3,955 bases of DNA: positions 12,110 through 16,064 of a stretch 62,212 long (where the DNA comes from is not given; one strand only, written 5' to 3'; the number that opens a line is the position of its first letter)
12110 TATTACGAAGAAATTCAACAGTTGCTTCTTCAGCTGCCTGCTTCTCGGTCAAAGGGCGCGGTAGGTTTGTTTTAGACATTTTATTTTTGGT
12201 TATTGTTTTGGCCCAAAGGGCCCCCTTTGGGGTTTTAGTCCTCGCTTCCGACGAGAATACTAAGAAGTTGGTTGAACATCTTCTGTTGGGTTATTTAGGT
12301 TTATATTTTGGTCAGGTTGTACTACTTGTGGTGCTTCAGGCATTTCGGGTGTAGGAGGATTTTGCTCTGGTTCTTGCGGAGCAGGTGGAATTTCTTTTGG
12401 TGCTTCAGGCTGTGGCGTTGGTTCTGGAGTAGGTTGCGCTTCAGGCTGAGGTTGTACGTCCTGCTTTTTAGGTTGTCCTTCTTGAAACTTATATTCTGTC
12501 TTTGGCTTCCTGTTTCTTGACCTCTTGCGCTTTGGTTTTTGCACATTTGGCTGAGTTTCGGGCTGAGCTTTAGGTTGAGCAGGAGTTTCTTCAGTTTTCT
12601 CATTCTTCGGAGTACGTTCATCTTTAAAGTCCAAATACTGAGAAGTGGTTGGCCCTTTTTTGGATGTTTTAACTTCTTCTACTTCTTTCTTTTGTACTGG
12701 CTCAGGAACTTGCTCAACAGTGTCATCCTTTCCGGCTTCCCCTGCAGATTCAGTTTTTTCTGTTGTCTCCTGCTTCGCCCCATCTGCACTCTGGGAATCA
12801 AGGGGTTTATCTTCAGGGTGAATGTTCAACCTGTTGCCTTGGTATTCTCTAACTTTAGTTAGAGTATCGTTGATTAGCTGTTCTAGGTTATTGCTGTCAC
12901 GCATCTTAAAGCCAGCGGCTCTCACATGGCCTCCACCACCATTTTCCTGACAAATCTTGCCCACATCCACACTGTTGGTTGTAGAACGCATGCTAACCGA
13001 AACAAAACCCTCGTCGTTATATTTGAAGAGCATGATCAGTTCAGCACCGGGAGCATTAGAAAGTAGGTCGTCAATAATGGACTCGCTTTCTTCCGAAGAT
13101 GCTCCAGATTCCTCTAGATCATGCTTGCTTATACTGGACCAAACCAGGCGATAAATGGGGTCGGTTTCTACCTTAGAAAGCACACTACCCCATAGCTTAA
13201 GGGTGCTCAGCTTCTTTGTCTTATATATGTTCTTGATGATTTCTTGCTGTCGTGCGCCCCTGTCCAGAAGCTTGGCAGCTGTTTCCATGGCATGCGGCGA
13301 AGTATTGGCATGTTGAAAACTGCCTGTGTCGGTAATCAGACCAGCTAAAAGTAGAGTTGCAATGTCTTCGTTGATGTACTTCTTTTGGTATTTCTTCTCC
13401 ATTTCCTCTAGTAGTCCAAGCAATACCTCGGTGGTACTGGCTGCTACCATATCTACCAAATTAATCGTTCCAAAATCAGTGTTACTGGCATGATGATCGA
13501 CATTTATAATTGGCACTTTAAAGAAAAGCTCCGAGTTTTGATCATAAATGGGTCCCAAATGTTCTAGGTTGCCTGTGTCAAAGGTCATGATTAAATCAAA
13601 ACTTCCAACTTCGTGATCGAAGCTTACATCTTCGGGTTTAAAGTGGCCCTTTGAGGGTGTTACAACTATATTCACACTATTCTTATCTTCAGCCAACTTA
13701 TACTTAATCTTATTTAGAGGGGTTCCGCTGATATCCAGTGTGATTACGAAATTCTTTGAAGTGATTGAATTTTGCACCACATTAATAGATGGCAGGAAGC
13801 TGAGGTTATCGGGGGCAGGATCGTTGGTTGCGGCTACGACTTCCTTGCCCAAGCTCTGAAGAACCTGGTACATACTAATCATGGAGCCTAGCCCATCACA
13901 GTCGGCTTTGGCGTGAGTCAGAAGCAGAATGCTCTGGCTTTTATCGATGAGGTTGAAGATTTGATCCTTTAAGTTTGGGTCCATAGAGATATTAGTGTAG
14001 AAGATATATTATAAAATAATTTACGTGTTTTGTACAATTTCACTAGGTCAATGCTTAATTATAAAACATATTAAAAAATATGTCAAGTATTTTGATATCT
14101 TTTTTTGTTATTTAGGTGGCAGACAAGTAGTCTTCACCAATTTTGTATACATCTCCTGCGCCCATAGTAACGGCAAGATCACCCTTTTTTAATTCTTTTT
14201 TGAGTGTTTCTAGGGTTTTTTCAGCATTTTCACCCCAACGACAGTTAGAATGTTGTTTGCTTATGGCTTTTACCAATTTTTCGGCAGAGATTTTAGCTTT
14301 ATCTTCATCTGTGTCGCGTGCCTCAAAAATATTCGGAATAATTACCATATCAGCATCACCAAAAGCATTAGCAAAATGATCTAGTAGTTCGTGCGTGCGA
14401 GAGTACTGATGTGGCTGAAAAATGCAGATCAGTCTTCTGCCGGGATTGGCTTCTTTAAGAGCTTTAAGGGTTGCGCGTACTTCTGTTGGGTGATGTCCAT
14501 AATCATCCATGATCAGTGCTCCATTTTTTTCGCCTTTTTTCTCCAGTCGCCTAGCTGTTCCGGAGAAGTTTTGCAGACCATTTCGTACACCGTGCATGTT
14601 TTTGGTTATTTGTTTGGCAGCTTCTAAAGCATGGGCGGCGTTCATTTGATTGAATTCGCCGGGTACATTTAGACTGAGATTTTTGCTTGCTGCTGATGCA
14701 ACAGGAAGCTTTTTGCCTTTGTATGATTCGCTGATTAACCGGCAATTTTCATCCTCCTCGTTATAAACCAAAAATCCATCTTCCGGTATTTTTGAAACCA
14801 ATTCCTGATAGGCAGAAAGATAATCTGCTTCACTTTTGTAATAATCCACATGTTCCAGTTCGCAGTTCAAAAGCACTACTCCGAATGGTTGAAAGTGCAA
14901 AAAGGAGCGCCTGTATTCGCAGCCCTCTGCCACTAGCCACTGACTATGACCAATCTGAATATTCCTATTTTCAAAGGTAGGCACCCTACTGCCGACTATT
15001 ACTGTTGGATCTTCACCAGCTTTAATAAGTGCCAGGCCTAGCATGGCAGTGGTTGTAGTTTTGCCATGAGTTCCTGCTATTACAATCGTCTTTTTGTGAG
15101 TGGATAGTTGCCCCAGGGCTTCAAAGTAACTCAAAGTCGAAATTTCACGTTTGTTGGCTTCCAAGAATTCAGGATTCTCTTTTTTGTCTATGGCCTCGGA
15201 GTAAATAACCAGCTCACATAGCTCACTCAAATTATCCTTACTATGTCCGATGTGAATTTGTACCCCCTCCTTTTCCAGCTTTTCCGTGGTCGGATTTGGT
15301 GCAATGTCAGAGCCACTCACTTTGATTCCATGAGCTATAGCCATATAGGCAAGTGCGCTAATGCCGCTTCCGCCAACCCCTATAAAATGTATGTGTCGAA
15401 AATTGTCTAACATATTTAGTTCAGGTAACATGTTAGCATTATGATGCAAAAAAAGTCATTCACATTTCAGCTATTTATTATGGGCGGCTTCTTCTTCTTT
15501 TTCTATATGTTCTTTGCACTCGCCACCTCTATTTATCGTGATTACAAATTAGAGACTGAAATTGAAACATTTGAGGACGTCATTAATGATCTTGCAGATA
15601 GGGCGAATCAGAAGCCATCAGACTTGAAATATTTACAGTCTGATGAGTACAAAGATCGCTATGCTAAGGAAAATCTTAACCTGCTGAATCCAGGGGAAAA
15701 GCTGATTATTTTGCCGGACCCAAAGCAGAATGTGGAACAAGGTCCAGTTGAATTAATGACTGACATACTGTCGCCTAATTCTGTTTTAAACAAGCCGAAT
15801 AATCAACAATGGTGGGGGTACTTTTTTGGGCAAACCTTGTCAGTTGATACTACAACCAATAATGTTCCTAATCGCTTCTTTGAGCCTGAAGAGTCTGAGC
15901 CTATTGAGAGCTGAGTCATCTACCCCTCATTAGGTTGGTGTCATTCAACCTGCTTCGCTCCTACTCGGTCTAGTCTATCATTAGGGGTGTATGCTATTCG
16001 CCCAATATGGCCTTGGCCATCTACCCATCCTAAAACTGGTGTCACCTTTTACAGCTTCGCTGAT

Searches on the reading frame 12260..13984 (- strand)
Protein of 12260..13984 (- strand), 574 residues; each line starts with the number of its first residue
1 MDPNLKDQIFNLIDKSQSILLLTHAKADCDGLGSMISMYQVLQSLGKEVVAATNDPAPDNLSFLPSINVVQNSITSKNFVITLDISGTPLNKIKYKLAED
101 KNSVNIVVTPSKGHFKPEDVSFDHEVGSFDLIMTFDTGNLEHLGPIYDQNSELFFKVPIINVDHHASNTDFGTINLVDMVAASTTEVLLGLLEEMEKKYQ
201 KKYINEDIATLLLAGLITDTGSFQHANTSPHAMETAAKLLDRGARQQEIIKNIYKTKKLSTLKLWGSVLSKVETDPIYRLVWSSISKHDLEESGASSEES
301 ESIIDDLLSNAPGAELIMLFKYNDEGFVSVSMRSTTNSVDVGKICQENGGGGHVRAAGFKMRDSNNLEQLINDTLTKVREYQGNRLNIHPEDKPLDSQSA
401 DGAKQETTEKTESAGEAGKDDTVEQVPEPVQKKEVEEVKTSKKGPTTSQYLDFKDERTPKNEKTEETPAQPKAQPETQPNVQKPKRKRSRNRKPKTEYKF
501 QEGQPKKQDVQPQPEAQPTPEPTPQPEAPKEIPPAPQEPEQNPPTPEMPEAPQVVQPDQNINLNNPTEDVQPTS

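Call 51: search_protein_families(library=pfam, proteins=[window:12260-13984:-], max_evalue=0.001)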
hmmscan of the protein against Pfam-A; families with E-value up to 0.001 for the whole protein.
window:12260-13984:- (574 aa): 2 families
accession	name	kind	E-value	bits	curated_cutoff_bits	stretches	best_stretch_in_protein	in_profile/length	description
PF01368.27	DHH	-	1.1e-15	58.5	28.1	1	19-215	2-124/125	DHH family, N-terminal domain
PF02272.25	DHHA1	-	2.1e-11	44.6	25.9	1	292-372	10-94/102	DHHA1 domain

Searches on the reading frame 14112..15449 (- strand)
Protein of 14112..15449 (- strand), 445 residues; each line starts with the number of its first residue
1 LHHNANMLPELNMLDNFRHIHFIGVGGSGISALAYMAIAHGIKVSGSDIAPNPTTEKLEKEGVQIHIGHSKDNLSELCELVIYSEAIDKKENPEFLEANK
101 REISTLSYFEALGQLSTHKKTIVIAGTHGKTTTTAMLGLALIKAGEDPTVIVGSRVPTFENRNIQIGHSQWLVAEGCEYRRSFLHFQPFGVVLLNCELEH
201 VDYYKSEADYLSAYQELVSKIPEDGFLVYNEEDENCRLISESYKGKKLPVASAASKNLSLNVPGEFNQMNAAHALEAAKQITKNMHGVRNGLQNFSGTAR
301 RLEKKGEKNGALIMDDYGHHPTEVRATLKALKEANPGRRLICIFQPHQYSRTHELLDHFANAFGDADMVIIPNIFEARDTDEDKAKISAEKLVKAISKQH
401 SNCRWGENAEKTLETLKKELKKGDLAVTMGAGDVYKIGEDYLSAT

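Call 51: search_protein_families(library=pfam, proteins=[window:14112-15449:-], max_evalue=0.001)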
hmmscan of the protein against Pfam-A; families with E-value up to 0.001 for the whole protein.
window:14112-15449:- (445 aa): 4 families
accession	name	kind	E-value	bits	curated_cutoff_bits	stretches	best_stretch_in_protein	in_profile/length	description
PF01225.30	Mur_ligase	-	9.1e-25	87.3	21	1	19-119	1-94/95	Mur ligase family, catalytic domain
PF02875.26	Mur_ligase_C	-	5e-22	79.5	28.4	1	300-432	1-127/127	Mur ligase, glutamate ligase domain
PF08245.18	Mur_ligase_M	-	5.9e-14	52.9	24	1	124-252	1-144/200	Mur ligase middle domain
PF21799.2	MurD-like_N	-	0.00028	21.5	27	1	20-104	3-85/88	Mur ligase MurD-like, N-terminal domain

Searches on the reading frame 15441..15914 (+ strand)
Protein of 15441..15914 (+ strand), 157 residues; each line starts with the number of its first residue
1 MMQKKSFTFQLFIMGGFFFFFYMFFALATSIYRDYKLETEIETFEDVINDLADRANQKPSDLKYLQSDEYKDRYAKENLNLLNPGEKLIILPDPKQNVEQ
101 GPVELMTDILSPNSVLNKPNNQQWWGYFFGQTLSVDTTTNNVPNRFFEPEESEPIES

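Call 51: search_protein_families(library=pfam, proteins=[window:15441-15914:+], max_evalue=0.001)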
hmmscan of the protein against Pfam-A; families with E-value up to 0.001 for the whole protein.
window:15441-15914:+ (157 aa): 1 family
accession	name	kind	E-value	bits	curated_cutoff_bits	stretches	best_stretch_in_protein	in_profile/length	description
PF04977.20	DivIC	-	2.6e-10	40.4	28.9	1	18-94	3-80/80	Septum formation initiator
